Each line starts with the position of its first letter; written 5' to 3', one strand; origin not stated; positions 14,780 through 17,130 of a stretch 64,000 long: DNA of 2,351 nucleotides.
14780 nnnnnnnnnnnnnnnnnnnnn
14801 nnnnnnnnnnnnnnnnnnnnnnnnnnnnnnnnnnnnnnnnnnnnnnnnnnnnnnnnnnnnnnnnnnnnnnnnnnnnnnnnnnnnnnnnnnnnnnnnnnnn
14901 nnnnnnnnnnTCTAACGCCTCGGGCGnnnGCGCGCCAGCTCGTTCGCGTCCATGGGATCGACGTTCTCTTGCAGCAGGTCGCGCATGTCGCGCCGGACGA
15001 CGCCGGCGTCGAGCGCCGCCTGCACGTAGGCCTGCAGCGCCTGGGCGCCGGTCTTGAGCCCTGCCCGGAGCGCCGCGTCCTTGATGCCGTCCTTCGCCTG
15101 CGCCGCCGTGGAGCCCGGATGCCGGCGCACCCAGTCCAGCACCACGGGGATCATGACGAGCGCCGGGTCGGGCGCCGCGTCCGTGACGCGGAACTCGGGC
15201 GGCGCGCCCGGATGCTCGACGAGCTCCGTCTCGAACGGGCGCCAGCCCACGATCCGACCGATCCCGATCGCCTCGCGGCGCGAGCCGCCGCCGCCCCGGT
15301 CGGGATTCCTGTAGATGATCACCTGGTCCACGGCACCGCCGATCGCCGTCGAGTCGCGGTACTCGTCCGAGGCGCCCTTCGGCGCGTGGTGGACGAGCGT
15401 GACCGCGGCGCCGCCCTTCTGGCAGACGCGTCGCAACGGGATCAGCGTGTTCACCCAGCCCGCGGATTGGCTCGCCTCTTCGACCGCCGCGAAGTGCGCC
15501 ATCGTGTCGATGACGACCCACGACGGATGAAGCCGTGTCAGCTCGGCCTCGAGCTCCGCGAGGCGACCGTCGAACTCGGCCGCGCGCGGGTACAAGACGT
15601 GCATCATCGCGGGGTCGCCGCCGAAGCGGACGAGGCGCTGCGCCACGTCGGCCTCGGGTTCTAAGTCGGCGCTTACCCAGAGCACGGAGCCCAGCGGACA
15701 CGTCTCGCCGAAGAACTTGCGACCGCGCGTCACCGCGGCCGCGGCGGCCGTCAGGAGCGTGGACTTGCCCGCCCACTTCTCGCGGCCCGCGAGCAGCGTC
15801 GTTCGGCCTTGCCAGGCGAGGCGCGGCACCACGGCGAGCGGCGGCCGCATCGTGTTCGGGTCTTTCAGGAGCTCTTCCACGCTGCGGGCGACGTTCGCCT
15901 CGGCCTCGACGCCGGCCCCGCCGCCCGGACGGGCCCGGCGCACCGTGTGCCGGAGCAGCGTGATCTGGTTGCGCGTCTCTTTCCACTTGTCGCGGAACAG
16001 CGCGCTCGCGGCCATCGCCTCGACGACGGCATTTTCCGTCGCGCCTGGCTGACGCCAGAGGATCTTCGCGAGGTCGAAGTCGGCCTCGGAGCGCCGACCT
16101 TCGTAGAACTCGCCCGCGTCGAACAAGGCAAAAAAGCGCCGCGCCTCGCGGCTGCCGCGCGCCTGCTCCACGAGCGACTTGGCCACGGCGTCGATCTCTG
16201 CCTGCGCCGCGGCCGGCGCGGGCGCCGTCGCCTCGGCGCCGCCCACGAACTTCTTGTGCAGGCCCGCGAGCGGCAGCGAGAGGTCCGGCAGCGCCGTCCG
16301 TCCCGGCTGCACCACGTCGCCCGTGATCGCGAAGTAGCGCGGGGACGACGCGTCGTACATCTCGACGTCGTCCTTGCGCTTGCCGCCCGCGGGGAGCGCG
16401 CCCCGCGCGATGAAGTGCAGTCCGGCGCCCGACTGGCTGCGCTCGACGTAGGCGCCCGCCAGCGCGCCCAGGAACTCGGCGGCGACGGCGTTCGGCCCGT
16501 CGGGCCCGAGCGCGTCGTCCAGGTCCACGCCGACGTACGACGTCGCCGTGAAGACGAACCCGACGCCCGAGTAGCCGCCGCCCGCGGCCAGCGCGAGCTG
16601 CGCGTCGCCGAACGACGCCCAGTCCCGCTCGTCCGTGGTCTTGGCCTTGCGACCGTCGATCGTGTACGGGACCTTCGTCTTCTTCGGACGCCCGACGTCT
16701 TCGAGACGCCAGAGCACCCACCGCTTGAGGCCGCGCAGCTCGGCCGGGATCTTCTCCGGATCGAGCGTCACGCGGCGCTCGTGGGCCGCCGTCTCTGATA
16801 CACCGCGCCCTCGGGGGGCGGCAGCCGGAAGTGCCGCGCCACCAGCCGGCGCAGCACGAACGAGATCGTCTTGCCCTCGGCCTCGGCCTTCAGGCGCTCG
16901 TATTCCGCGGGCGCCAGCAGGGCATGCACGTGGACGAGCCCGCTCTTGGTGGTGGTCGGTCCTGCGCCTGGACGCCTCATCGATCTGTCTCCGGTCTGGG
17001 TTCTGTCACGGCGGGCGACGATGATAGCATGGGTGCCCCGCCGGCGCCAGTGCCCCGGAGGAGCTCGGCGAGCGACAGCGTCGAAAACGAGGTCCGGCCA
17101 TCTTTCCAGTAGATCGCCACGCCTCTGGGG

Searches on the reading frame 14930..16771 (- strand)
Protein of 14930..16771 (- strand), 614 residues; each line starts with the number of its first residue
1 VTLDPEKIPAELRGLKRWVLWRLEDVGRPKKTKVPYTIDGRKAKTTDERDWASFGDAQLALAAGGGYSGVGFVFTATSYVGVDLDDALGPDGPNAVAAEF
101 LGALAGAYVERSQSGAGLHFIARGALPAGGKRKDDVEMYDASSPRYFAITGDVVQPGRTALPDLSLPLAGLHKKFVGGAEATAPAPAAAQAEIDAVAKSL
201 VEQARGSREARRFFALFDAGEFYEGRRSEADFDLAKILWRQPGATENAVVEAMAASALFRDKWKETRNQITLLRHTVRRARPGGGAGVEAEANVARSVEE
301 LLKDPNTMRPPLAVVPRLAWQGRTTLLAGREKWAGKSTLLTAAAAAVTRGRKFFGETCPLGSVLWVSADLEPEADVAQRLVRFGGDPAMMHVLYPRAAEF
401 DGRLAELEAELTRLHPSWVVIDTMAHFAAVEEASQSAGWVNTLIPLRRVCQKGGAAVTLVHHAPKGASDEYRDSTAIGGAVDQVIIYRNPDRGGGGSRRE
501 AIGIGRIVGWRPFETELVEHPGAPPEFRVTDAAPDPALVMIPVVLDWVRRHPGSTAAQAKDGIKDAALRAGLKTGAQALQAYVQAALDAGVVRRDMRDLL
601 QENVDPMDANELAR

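Call 46: search_protein_families(library=pfam, proteins=[window:14930-16771:-], max_evalue=0.01)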
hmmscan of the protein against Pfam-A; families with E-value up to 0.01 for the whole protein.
window:14930-16771:- (614 aa): 2 families
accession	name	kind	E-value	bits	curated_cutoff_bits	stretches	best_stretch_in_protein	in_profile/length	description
PF13481.12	AAA_25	-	1.1e-20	74.5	27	1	307-467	18-194/195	AAA domain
PF22763.1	NrS1-1_pol-like_HBD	-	0.00058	20.1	27.9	1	227-280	1-54/64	NrS-1 polymerase HBD domain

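Call 63: find_homologous_proteins(query=window:14930-16771:-)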
Query window:14930-16771:- (614 aa): 93 proteins with E <= 0.001 among 8000 candidates.
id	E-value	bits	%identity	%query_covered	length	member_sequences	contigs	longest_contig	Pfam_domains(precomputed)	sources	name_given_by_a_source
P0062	0.0e+0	1367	100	100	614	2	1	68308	PF13481.13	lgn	-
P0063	1.5e-112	396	55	58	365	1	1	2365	PF13481.13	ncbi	-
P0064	1.9e-87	313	38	96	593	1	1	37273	PF22763.2,PF13481.13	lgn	-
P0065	1.8e-79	286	42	75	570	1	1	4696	PF13481.13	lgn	-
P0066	1.0e-77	281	38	85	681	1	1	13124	PF22763.2,PF13481.13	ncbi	-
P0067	2.7e-75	273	36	85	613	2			PF22763.2,PF13481.13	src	-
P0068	1.3e-74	270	36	85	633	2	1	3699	PF22763.2,PF13481.13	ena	-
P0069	4.5e-74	269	39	78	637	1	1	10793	PF22763.2,PF13481.13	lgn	-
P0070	1.7e-72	263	39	79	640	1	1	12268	PF13481.13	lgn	-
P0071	1.9e-72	263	38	79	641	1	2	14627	PF22763.2,PF13481.13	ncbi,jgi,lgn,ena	-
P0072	3.4e-70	256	40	81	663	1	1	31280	PF13481.13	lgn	-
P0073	5.6e-67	245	38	80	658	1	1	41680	PF13481.13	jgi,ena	-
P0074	1.1e-64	238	55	36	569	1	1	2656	PF13481.13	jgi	jgi:AAA domain-containing protein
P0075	5.9e-64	235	49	42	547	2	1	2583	PF13481.13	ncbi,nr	ncbi:MAG TPA: AAA family ATPase, partial [Thermoplasmata archaeon]|nr:AAA family ATPase [Thermoplasm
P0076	3.6e-55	206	40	49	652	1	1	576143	PF22763.2,PF09250.17,PF13481.13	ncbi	ncbi:MAG: bifunctional DNA primase/polymerase [Gemmatimonadaceae bacterium]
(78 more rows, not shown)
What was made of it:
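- Tried and rejected: Too divergent to be useful (call 63).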

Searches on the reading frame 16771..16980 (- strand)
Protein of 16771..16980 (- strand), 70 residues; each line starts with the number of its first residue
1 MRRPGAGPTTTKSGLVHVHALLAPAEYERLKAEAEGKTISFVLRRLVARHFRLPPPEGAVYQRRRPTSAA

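Call 58: search_protein_families(library=pfam, proteins=[window:16771-16980:-], max_evalue=0.1)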
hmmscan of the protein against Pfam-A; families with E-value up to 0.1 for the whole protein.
window:16771-16980:- (70 aa): 0 families

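Call 67: search_solved_structures(query=window:16771-16980:-, max_evalue=10)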
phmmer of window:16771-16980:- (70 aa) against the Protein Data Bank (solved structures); distinct sequences matched with E-value up to 10: 1.
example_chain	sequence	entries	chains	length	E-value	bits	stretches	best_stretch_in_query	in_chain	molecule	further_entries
2kke_A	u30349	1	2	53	0.24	15.2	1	2-51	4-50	Uncharacterized protein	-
